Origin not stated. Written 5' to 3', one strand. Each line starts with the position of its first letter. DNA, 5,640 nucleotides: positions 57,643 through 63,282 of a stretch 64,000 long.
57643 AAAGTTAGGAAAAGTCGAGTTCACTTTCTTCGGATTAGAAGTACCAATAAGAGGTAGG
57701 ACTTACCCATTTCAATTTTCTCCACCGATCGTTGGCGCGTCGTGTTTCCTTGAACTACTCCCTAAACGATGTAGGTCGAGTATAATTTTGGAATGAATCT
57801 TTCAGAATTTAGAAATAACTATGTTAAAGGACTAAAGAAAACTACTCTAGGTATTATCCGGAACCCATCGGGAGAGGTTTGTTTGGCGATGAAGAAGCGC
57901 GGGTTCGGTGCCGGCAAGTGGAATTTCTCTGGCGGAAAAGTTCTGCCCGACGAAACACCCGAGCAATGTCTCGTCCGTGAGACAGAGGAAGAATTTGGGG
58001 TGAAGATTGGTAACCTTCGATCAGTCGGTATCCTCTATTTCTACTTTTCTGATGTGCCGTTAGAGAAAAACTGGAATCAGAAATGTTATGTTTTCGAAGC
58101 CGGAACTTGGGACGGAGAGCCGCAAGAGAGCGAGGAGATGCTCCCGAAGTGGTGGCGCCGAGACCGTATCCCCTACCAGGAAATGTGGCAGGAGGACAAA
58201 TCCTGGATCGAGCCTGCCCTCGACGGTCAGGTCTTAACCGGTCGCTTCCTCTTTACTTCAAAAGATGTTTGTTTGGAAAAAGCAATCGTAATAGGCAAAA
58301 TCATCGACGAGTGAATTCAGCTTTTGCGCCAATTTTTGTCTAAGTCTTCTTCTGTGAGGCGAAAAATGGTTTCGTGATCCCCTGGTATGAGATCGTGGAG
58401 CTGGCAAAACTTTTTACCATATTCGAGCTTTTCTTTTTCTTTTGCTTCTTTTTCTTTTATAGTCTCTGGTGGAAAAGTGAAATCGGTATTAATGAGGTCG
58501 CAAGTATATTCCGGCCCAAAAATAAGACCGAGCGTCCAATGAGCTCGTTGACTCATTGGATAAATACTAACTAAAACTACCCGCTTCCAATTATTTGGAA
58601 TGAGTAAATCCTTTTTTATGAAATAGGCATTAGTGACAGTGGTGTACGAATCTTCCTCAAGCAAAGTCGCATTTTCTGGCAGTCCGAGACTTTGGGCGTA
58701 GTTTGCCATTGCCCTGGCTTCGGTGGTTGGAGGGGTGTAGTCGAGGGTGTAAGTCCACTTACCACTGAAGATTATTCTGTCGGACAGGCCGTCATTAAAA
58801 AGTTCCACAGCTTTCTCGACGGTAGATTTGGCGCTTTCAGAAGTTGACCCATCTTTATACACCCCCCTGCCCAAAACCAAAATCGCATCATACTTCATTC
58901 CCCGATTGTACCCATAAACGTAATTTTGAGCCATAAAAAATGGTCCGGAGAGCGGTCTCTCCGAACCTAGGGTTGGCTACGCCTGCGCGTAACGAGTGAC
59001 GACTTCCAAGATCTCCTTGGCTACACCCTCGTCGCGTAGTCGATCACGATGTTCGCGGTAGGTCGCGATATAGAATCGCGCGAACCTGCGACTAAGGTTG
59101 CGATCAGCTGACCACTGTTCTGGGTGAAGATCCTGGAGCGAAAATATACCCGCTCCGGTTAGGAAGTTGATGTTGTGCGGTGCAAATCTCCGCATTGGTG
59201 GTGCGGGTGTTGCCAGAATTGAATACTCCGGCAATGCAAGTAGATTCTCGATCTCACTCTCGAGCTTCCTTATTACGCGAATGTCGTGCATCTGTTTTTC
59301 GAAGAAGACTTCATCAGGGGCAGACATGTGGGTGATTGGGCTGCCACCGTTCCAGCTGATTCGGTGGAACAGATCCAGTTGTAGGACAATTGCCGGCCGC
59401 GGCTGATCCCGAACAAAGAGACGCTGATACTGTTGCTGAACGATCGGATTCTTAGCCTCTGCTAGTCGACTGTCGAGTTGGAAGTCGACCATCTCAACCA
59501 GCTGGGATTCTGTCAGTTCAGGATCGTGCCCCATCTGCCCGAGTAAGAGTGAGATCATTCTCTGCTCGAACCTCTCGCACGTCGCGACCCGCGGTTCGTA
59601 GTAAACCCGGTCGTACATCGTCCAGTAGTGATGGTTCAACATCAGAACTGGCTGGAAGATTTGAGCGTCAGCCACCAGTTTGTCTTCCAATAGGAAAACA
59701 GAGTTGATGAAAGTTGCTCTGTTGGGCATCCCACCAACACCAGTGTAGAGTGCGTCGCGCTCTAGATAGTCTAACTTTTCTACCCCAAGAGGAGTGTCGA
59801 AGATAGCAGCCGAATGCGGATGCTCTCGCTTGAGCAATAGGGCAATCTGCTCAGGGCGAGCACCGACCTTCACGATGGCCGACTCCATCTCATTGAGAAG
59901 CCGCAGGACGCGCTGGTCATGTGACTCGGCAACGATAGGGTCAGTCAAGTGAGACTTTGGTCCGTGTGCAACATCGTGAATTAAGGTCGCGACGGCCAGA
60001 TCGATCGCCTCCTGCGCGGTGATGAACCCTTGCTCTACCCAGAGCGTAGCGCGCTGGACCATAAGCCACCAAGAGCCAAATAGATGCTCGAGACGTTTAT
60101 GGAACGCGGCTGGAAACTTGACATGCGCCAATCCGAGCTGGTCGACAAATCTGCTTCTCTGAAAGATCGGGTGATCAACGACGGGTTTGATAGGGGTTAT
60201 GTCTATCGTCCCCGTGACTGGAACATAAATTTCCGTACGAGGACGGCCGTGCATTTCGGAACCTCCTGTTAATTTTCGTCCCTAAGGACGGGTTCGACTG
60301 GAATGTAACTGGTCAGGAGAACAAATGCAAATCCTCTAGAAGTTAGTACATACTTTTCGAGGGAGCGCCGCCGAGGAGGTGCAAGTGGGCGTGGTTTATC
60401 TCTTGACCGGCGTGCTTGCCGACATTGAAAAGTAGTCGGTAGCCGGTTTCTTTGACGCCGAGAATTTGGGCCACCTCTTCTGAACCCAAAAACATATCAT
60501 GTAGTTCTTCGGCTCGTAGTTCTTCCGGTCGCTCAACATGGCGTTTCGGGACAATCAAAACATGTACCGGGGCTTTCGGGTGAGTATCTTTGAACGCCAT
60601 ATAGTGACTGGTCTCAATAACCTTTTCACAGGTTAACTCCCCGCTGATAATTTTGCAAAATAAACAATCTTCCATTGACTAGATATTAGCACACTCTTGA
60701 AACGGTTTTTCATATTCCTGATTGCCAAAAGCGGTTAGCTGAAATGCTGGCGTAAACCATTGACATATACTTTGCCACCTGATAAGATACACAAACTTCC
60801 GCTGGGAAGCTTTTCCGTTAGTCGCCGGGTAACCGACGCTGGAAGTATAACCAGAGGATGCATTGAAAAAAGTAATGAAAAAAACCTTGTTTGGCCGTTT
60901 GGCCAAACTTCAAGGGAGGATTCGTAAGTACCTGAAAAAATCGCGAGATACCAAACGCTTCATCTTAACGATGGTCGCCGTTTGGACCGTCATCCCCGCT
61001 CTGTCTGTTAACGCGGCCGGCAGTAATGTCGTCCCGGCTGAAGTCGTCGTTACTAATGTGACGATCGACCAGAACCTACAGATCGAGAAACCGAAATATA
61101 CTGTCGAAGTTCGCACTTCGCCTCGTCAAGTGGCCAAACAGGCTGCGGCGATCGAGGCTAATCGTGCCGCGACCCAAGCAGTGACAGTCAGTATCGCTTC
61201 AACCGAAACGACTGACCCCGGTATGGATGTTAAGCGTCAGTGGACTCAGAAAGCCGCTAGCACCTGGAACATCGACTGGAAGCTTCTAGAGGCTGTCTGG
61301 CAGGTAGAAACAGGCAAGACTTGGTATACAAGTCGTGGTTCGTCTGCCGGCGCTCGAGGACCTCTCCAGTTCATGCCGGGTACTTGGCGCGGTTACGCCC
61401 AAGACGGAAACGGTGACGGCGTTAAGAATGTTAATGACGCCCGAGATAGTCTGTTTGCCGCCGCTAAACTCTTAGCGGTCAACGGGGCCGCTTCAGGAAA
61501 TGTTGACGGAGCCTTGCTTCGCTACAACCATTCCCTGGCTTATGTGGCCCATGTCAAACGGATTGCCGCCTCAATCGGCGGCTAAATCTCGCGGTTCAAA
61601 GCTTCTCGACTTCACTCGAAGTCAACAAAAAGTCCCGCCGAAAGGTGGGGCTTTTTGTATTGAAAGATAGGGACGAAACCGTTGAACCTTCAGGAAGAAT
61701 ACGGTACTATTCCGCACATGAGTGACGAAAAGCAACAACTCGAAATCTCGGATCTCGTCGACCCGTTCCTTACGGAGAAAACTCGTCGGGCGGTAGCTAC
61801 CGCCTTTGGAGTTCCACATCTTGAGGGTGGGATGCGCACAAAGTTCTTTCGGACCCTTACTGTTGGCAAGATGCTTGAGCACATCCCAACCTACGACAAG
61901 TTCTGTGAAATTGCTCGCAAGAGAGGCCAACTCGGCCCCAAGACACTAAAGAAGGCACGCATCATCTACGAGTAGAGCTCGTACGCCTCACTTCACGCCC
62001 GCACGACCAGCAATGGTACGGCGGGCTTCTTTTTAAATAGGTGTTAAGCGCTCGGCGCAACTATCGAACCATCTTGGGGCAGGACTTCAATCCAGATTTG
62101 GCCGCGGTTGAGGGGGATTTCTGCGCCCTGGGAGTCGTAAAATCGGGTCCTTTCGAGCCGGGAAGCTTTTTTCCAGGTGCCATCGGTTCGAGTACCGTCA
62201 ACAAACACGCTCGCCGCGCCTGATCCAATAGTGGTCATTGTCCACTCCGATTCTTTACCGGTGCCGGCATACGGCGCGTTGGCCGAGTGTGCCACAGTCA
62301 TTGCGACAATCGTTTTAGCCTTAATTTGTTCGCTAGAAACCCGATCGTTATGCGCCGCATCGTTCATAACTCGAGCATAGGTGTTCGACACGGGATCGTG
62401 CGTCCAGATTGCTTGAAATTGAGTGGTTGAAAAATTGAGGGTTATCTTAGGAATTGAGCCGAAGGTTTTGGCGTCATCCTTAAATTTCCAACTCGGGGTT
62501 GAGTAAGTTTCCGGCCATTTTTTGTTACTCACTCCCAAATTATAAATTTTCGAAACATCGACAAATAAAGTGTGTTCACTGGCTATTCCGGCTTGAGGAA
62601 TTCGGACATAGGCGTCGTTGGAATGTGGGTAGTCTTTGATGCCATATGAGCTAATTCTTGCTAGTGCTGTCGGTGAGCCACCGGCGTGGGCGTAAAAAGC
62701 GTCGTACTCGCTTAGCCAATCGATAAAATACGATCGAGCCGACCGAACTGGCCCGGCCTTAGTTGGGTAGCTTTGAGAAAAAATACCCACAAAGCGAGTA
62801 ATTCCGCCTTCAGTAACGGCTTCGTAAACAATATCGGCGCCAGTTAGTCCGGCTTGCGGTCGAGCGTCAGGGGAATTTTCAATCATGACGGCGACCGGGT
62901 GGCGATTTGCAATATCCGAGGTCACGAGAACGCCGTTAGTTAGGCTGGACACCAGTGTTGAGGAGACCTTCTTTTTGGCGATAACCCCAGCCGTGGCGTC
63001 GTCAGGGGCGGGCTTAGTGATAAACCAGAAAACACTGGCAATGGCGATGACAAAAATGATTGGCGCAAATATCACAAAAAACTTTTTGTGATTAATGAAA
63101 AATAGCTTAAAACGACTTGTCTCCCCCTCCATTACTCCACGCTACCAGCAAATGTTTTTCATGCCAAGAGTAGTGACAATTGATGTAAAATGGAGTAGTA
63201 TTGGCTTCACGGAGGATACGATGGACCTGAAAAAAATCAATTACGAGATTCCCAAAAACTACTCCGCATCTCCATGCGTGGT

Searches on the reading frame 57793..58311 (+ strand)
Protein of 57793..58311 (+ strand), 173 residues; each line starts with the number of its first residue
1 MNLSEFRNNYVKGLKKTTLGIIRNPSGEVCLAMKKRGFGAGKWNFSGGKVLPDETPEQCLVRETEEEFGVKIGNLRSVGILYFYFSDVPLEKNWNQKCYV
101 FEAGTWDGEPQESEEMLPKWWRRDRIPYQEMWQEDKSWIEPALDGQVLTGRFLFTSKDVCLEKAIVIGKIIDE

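Call 12: search_protein_families(library=pfam, proteins=[window:57793-58311:+], max_evalue=0.001)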
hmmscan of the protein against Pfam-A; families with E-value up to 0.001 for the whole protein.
window:57793-58311:+ (173 aa): 2 families
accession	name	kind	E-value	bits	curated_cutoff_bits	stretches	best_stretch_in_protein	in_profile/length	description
PF00293.34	NUDIX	-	9.7e-17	61.7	21.1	1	17-139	5-131/134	NUDIX domain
PF14815.12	NUDIX_4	-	8.4e-05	22.8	35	1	19-88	2-68/113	NUDIX domain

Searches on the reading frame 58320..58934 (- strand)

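Call 12: search_protein_families(library=pfam, proteins=[window:58320-58934:-], max_evalue=0.001)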
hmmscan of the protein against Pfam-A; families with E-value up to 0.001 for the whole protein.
window:58320-58934:- (205 aa): 1 family
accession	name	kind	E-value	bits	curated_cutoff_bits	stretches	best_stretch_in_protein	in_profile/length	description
PF02698.23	DUF218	-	1.2e-18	67.8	27.6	1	16-135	1-100/133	DUF218 domain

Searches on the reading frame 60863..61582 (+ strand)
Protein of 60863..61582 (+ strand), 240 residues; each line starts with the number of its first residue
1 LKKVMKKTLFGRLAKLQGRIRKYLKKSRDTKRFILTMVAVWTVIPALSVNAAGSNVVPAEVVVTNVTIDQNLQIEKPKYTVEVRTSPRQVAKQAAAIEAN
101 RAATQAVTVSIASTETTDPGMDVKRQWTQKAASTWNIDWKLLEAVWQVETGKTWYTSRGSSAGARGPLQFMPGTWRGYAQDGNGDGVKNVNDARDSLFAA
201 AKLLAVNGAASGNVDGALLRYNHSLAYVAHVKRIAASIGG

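Call 12: search_protein_families(library=pfam, proteins=[window:60863-61582:+], max_evalue=0.001)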
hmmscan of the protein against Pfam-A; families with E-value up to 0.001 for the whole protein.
window:60863-61582:+ (240 aa): 2 families
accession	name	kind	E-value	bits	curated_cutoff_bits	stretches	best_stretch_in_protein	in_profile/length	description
PF13406.11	SLT_2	-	3.3e-11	43.4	24.3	1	157-210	148-202/292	Transglycosylase SLT domain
PF01464.25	SLT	-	3.9e-07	30.1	21.3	1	128-231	3-104/117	Transglycosylase SLT domain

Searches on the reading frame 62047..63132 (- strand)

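Call 12: search_protein_families(library=pfam, proteins=[window:62047-63132:-], max_evalue=0.001)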
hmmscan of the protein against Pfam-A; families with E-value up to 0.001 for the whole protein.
window:62047-63132:- (362 aa): 2 families
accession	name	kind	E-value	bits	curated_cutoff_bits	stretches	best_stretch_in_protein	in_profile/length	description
PF11258.13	DUF3048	-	9.1e-41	139.9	25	1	65-198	2-140/148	Protein of unknown function (DUF3048) N-terminal domain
PF17479.7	DUF3048_C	-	7.7e-21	75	25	1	230-348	1-114/114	Protein of unknown function (DUF3048) C-terminal domain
